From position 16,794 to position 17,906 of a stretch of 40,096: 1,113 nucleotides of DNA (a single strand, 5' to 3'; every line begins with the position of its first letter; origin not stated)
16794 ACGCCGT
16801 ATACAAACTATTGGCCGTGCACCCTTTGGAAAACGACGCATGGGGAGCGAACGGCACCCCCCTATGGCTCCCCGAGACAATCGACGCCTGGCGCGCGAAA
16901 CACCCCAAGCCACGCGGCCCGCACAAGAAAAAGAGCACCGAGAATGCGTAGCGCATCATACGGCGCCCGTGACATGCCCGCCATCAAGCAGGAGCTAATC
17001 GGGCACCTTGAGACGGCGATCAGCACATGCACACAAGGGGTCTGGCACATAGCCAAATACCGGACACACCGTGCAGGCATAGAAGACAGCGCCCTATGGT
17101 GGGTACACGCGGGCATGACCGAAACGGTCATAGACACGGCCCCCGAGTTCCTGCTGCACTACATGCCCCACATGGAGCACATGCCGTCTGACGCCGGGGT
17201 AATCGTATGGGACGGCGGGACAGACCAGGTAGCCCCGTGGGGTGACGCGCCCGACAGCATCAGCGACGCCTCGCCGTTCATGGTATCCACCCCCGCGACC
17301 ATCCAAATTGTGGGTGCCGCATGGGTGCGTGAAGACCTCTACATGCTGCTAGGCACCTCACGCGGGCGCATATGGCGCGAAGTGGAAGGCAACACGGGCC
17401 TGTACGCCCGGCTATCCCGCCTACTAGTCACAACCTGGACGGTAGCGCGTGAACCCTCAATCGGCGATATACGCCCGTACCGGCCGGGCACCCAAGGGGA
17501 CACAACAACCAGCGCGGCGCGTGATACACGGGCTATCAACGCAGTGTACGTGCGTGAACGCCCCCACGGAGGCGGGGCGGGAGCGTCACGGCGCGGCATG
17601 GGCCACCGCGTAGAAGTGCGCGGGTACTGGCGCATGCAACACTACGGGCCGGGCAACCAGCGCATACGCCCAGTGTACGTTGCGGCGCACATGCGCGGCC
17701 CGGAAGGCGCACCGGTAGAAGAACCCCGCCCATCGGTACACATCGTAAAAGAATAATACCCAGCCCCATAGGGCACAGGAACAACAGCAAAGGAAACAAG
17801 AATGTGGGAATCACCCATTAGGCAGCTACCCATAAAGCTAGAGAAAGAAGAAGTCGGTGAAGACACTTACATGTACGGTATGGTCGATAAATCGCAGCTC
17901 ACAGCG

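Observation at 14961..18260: Plus-strand accessory island between integrase and lysis genes: six or seven unknown genes with their own promoters and terminator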

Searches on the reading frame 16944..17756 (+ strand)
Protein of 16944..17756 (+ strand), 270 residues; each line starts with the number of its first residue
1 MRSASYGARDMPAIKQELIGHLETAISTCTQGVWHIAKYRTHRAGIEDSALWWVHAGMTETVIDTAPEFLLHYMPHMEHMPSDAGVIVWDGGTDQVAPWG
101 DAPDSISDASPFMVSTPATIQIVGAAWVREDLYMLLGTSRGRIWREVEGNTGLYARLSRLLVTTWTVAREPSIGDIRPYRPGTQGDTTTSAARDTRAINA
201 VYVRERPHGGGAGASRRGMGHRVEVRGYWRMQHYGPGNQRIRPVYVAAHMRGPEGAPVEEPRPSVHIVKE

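Call 6: search_protein_families(library=pfam, max_evalue=1, proteins=[window:16944-17756:+])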
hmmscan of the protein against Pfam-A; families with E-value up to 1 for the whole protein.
window:16944-17756:+ (270 aa): 0 families

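Call 7: search_protein_families(library=phrogs, max_evalue=0.01, proteins=[window:16944-17756:+])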
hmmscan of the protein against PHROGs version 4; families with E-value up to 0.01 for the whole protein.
window:16944-17756:+ (270 aa): 1 family
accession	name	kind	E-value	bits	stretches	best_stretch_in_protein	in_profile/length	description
phrog_15934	-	unknown function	1.2e-20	75.3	2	159-261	189-297/305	-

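Call 8: search_protein_families(library=padloc, max_evalue=0.1, proteins=[window:16944-17756:+])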
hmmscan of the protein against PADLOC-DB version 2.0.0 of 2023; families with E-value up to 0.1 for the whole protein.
window:16944-17756:+ (270 aa): 0 families

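Call 9: search_protein_families(library=ncbifam, max_evalue=0.1, proteins=[window:16944-17756:+])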
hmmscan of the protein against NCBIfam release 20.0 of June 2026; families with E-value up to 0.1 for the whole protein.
window:16944-17756:+ (270 aa): 0 families

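Call 16: search_solved_structures(query=window:16944-17756:+, max_evalue=1)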
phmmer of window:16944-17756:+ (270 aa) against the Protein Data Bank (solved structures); distinct sequences matched with E-value up to 1: 0.

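Call 18: find_homologous_proteins(query=window:16944-17756:+, max_evalue=0.001)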
Query window:16944-17756:+ (270 aa): 6 proteins with E <= 0.001 among 528 candidates.
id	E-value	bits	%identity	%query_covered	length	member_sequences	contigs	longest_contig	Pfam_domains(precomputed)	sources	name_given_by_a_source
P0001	1.3e-173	594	94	100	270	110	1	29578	-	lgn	-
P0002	1.1e-171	588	94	99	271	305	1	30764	-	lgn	-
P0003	9.8e-138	476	82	100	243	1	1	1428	-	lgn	-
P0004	1.5e-122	427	92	76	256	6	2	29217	-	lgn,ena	-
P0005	4.7e-89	317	91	59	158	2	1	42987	-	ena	-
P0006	5.7e-6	44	34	42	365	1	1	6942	-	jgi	jgi:hypothetical protein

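Call 19: search_dna_similar(query=window:16944-17756:+, collection=phages, mode=protein, max_rows=30, max_evalue=0.001)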
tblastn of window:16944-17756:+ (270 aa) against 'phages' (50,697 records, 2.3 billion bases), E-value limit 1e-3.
Records with a match: 2; places in all: 2; records where one place covers at least 80% of the query: 2.
Best place of each record, by identity: 95-99% 1; <60% 1.
By first word of the organism name: Caudovirus 1; Corynebacterium 1.
By host as written in the record: Homo sapiens 1; Corynebacterium glutamicum ATCC 21792 1.
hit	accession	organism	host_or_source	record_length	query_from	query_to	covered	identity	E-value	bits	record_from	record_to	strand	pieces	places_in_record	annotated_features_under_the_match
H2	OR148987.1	Caudovirus D_HF5_3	Homo sapiens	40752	3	270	99%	98.1%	6e-150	468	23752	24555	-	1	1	hypothetical protein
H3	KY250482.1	Corynebacterium phage phi16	Corynebacterium glutamicum ATCC 21792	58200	40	264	83%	24.5%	4e-8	60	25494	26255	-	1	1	hypothetical protein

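Call 20: get_annotated_region(hit=H3, flank=5000)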
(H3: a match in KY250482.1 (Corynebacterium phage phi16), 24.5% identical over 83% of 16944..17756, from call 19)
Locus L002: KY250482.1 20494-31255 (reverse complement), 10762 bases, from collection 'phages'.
description: Corynebacterium phage phi16, complete genome.
organism: Corynebacterium phage phi16 (NCBI taxid 1927022)
taxonomy: Viruses; Duplodnaviria; Heunggongvirae; Uroviricota; Caudoviricetes
host: Corynebacterium glutamicum ATCC 21792; source: -; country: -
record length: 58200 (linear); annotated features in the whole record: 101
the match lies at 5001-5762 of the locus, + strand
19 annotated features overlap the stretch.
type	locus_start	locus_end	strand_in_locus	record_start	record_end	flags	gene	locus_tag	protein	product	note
CDS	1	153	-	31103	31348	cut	-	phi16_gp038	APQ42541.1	hypothetical protein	ORF38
CDS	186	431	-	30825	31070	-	-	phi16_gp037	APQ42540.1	hypothetical protein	ORF37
CDS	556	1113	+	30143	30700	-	-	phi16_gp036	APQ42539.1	putative DNA-binding protein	ORF36; putative DNA-binding protein (transcriptional regulator)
CDS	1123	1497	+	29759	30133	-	-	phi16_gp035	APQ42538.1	putative metallo-endopeptidase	ORF35; alternative start codon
CDS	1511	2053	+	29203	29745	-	-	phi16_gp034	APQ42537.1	putative super infection exclusion protein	ORF34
CDS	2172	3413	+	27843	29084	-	-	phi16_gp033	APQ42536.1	integrase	ORF33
CDS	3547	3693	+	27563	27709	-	-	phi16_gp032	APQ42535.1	hypothetical protein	ORF32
CDS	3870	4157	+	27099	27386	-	-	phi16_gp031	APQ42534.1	hypothetical protein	ORF31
CDS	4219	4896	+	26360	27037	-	-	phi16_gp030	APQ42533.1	hypothetical protein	ORF30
CDS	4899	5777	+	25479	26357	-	-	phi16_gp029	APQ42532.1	hypothetical protein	ORF29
CDS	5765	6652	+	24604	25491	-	-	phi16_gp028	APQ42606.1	hypothetical protein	ORF28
CDS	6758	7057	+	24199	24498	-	-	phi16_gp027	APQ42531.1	hypothetical protein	ORF27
CDS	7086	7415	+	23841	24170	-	-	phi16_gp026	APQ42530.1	hypothetical protein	ORF26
CDS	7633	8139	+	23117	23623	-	-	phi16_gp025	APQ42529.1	hypothetical protein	ORF25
CDS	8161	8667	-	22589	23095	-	-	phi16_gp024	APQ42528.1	hypothetical protein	ORF24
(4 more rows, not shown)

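Call 21: find_encoding_contigs(protein=P0006, flank=5000, max_places=3)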
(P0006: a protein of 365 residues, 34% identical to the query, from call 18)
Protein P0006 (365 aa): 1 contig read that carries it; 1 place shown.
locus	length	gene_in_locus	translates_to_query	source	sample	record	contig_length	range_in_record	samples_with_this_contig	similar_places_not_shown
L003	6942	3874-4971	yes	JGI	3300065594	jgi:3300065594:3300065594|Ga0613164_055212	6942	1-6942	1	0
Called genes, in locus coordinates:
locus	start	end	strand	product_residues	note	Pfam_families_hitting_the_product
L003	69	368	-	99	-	-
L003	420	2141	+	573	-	PF01580:FtsK_SpoIIIE (weak)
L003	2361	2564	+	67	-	-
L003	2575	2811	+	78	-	-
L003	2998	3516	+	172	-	-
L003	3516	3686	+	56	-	-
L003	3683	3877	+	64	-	-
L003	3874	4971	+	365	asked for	-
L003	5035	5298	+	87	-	-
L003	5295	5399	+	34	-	-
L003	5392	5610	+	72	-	-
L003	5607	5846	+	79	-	PF04545:Sigma70_r4 (weak), PF00196:GerE (weak), PF12802:MarR_2 (weak)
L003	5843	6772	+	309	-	-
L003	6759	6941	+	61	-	?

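Call 23: find_related_loci(query=window:16944-17756:+, collection=genome_contigs, flank=10000)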
Query window:16944-17756:+ (270 aa) in genome_contigs; peptide patterns used: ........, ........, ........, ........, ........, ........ (x = any residue, [..] = any of these).
84 stretches matched a pattern, but none encodes a relative of the query by tblastn (E <= 1e-3).

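Call 24: find_related_loci(query=window:16944-17756:+, collection=viral_contigs, flank=6000)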
Query window:16944-17756:+ (270 aa) in viral_contigs; peptide patterns used: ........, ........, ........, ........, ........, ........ (x = any residue, [..] = any of these).
20 stretches matched a pattern; 19 encode a relative of the query (tblastn E <= 1e-3); 18 distinct loci.
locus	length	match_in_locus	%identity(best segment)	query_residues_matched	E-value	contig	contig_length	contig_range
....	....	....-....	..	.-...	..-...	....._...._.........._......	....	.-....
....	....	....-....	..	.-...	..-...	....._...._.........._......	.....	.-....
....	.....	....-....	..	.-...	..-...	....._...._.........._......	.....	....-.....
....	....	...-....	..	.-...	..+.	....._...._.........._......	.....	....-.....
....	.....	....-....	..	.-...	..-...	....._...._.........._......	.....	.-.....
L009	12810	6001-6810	93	1-270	9e-170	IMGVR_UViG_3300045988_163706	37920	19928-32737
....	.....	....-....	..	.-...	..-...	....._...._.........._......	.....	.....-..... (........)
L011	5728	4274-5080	93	1-270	3e-170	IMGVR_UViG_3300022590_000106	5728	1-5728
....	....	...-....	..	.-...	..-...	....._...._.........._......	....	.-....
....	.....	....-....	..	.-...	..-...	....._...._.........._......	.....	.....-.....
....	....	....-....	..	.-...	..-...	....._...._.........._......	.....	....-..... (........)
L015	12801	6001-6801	92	4-270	1e-164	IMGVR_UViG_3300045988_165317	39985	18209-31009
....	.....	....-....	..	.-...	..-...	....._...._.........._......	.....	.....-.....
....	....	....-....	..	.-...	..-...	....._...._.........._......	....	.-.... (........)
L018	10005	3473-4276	90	3-270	4e-163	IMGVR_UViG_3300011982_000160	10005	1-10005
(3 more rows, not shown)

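Call 39: search_protein_representatives(protein=window:16944-17756:+)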
Query: 270 residues. Proteins with E-value up to 0.001 (for the whole library): 672; up to 1e-10: 25; up to 1e-30: 1. The best 150 are listed.
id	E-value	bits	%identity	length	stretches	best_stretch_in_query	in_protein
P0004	4.6e-123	426.6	91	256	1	2-206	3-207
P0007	4.4e-28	115.0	34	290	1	11-267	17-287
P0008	3.3e-25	105.6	92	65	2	2-50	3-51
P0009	7.8e-22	94.5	31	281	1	10-266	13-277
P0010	3.0e-18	82.7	34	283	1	33-259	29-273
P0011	4.3e-18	82.2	36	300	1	38-268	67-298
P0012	8.6e-15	71.4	29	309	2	158-258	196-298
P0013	1.2e-13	67.6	31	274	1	37-260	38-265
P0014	4.1e-13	65.9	37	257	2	153-267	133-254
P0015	1.5e-12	64.0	33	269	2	152-262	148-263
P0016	2.6e-12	63.3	30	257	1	44-260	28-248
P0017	5.2e-12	62.3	30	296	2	120-260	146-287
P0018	5.5e-12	62.2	36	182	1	147-259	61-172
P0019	6.9e-12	61.9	33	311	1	40-258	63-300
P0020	7.3e-12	61.8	35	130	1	160-264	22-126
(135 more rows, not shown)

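Call 41: search_protein_families(library=pfam, alignment_id=A1, max_evalue=0.01)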
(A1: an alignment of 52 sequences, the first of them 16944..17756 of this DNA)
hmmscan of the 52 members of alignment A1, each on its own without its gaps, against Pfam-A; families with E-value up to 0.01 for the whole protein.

A. member 1, window:16944-17756:+ (270 aa): 0 families

B. families by the number of members that match (of 52 scanned): 1 family
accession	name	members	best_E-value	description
PF12277.13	DUF3618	1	0.0038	Protein of unknown function (DUF3618)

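Call 42: search_solved_structures(query=A1, max_evalue=1, show_alignments=2)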
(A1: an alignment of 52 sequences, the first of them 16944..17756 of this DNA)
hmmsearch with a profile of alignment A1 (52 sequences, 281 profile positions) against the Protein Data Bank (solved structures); distinct sequences matched with E-value up to 1: 1.
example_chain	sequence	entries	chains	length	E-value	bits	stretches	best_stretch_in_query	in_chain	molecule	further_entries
6y9t_A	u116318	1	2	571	0.16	14.6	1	30-93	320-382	Alpha-glucosidase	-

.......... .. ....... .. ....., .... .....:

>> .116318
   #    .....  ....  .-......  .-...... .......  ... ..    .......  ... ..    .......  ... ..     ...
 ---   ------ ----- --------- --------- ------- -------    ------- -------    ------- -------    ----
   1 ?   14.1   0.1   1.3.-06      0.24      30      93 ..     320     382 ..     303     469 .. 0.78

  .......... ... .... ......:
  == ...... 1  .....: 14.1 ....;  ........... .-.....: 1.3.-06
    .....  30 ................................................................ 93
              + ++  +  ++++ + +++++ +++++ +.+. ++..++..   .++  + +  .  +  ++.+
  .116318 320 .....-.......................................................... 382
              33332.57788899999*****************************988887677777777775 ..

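Call 43: find_homologous_proteins(query=A1, max_evalue=0.00001)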
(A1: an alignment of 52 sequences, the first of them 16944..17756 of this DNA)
Query A1 (52 sequences) (270 aa, profile of the alignment): 13 proteins with E <= 0.00001 among 8000 candidates.
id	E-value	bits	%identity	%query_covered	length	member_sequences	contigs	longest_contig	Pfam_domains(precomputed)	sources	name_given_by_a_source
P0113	3.4e-63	232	29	77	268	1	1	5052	-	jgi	jgi:hypothetical protein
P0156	1.4e-61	227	35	19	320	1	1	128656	-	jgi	jgi:hypothetical protein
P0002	1.6e-52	197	94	99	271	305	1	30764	-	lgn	-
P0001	2.2e-51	193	94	100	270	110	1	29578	-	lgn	-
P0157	5.0e-51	192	36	41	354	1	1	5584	-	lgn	-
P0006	3.9e-45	173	34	42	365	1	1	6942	-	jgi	jgi:hypothetical protein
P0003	1.8e-43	167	82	100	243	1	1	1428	-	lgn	-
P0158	1.9e-40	157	31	20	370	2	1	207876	-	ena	-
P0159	4.7e-40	156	36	17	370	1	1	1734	-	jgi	jgi:hypothetical protein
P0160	7.2e-40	155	31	30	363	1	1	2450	-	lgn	-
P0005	2.2e-30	124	91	59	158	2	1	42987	-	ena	-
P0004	6.7e-26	109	92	76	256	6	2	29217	-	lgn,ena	-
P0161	6.7e-11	60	32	16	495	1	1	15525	-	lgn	-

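Call 44: find_encoding_contigs(protein=P0156, flank=10000, max_places=2)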
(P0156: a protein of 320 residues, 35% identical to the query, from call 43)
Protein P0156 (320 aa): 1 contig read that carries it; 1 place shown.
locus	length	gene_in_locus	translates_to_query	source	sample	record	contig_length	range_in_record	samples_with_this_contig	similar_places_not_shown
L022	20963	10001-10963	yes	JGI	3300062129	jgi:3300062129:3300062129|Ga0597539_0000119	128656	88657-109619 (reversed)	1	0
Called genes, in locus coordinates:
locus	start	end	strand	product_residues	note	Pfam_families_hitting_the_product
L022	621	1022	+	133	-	PF11750:DUF3307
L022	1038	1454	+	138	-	-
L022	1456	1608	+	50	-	-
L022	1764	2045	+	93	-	-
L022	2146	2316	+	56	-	-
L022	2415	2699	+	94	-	-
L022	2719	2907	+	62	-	-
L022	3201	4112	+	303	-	-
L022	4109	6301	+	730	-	PF01580:FtsK_SpoIIIE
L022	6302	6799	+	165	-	-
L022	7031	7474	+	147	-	PF22740:PapZ_C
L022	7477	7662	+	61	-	-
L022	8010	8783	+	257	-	-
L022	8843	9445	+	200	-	-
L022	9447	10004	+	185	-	PF19730:DUF6221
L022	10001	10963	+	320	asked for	-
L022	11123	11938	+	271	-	-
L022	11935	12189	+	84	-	-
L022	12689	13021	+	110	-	-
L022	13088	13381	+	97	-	-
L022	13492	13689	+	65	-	-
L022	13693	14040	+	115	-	-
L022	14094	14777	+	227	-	-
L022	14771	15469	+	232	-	-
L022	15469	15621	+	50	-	-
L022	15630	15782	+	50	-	-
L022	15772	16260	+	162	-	-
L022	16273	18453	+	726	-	-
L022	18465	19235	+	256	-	-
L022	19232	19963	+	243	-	-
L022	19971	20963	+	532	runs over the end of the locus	-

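Call 45: find_encoding_contigs(protein=P0158, flank=10000, max_places=2)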
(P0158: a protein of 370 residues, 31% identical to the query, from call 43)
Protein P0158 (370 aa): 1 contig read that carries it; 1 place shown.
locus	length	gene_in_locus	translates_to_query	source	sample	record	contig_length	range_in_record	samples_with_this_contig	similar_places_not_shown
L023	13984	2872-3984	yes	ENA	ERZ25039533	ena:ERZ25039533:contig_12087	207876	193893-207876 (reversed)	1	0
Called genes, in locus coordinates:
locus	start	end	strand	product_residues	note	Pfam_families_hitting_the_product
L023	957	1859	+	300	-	-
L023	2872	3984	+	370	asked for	-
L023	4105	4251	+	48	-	-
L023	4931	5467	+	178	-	-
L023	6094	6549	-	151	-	-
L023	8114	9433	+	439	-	PF04055:Radical_SAM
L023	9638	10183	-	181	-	PF13563:2_5_RNA_ligase2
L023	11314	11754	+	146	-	-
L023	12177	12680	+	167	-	-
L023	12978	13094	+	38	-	-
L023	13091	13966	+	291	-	-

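Call 50: predict_structure(alignment_id=A1)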
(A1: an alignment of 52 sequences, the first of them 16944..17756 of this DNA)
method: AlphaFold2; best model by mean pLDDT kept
length: 270 residues; sequences in the alignment: 52
mean_pLDDT: 86.8   pTM: 0.83
mean pLDDT of the five models: 86.8, 86.6, 86.2, 85.7, 84.7
residues with pLDDT >= 90: 156; 70-90: 78; 50-70: 33; < 50: 3
segments of 3 or more residues with pLDDT < 50: none
pLDDT, mean of each block of 10 residues (from residue 1): 76 95 96 95 96 96 91 74 96 92 85 90 95 87 87 92 95 93 61 76 77 64 90 93 90 88 75
secondary structure, 60 per line:
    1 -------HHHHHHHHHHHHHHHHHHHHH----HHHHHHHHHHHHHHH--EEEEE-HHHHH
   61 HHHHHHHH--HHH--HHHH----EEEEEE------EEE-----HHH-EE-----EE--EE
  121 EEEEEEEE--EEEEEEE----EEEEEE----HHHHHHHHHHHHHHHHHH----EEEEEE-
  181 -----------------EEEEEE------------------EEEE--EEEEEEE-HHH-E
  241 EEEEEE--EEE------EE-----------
elements in order: H8-28 H33-47 E50-54 H56-68 H76-79 E84-89 E96-98 E119-128 E131-137 E142-147 H152-169 E174-179 E198-203 E222-225 E228-234 E240-246 E249-251

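Call 52: fold_search(model_id=the predicted structure, library=pdb)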
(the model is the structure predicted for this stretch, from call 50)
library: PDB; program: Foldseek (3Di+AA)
matches with E <= 10: 332; with E <= 0.001: 1
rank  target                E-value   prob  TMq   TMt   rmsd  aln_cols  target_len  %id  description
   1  7ci2_A                7.8e-04  0.98  0.39  0.34  11.6       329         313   11  Crystal structure of AcrVA2 in complex with partial MbCpf1 (released 2020-10-14)
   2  6ci7_A                2.0e-01  0.10  0.09  0.07  14.2        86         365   14  The structure of YcaO from Methanopyrus kandleri bound with AMPPCP and Mg2+ (released 2018-03-21)
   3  4ct8_A                2.6e-01  0.04  0.11  0.08  15.6       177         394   10  Competence or damage-inducible protein CinA from Thermus thermophilus (released 2014-10-15)
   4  6cib_D                3.0e-01  0.08  0.09  0.07  14.1        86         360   14  The structure of YcaO from Methanopyrus kandleri bound with AMPPCP and Mg2+ (released 2018-03-21)
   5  6ci7_B                3.6e-01  0.09  0.09  0.07  13.7        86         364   15  The structure of YcaO from Methanopyrus kandleri bound with AMPPCP and Mg2+ (released 2018-03-21)
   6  6mr3_C                3.8e-01  0.05  0.12  0.13  15.9       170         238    6  Crystal structure of the competence-damaged protein (CinA) superfamily protein from Streptococcus mutans (released 2018-10-24)
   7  6ci7_F                4.0e-01  0.08  0.09  0.07  14.3        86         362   15  The structure of YcaO from Methanopyrus kandleri bound with AMPPCP and Mg2+ (released 2018-03-21)
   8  5kol_D                4.0e-01  0.05  0.10  0.15  15.8       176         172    4  Crystal structure of the competence-damaged protein (CinA) superfamily protein ECK1530/EC0983 from Escherichia coli (released 2016-07-27)
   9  4ct8_B                4.0e-01  0.04  0.11  0.08  15.8       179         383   10  Competence or damage-inducible protein CinA from Thermus thermophilus (released 2014-10-15)
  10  4uux_A                4.0e-01  0.03  0.10  0.08  15.2       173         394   10  Competence or damage-inducible protein CinA from Thermus thermophilus (released 2014-10-15)
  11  6ci7_D                4.3e-01  0.08  0.09  0.07  13.9        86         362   14  The structure of YcaO from Methanopyrus kandleri bound with AMPPCP and Mg2+ (released 2018-03-21)
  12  6mr3_A                4.3e-01  0.04  0.12  0.13  17.4       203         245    8  Crystal structure of the competence-damaged protein (CinA) superfamily protein from Streptococcus mutans (released 2018-10-24)
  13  6ci7_C                4.5e-01  0.08  0.09  0.07  14.0        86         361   14  The structure of YcaO from Methanopyrus kandleri bound with AMPPCP and Mg2+ (released 2018-03-21)
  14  6cib_E                4.8e-01  0.07  0.09  0.07  13.7        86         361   14  The structure of YcaO from Methanopyrus kandleri bound with AMPPCP and Mg2+ (released 2018-03-21)
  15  6cib_A                4.8e-01  0.07  0.09  0.07  13.8        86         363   14  The structure of YcaO from Methanopyrus kandleri bound with AMPPCP and Mg2+ (released 2018-03-21)
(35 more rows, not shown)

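Call 57: fold_search(model_id=the predicted structure, library=viral)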
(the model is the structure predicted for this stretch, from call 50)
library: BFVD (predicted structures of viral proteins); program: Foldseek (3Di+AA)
matches with E <= 10: 521; with E <= 0.001: 9
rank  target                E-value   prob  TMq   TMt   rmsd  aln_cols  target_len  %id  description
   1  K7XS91                9.0e-06  1.00  0.41  0.36   9.7       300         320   13  Uncharacterized protein [uncultured Mediterranean phage MEDS5 group]
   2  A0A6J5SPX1            1.3e-05  1.00  0.32  0.30  17.9       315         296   10  Uncharacterized protein [uncultured Caudovirales phage]
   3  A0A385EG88            2.1e-05  1.00  0.31  0.23  19.6       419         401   11  Uncharacterized protein [Caulobacter phage CcrSC]
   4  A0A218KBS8            1.2e-04  0.99  0.26  0.32  15.3       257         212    9  Uncharacterized protein [Bacillus phage PBC2]
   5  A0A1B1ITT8            2.1e-04  1.00  0.16  0.11  23.7       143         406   23  (no name in the UniProt tables at hand)
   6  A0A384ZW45            3.1e-04  0.98  0.31  0.26  13.1       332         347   11  Uncharacterized protein [Dickeya phage vB_DsoM_JA13]
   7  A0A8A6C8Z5            4.2e-04  1.00  0.40  0.37   8.9       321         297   11  (no name in the UniProt tables at hand)
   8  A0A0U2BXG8            5.7e-04  0.91  0.25  0.25  18.4       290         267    9  Uncharacterized protein [Paracoccus phage Shpa]
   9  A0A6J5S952            6.8e-04  0.97  0.32  0.27  15.2       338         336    8  Uncharacterized protein [uncultured Caudovirales phage]
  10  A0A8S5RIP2            4.1e-03  0.96  0.38  0.27  15.6       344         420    8  Uncharacterized protein [virus sp. ctHG14]
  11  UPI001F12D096         4.7e-03  0.84  0.31  0.27  11.2       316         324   10  (no name look-up for this kind of identifier)
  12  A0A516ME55            6.3e-03  0.80  0.32  0.28  13.5       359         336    9  (no name in the UniProt tables at hand)
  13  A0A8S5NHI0            6.7e-03  0.72  0.21  0.22   9.3       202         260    9  Uncharacterized protein [Siphoviridae sp. cttpk5]
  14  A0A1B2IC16            6.7e-03  0.69  0.28  0.26  14.5       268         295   13  (no name in the UniProt tables at hand)
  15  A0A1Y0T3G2            1.6e-02  0.20  0.15  0.11  18.1       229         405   13  Uncharacterized protein [Pseudomonas phage Noxifer]
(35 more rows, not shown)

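Call 59: search_solved_structures(query=A1, max_evalue=10, show_alignments=0)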
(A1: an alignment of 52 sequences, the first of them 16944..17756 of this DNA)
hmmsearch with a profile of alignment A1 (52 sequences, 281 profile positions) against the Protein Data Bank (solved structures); distinct sequences matched with E-value up to 10: 1.
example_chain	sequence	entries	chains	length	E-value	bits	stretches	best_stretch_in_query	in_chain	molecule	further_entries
6y9t_A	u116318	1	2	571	0.16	14.6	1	30-93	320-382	Alpha-glucosidase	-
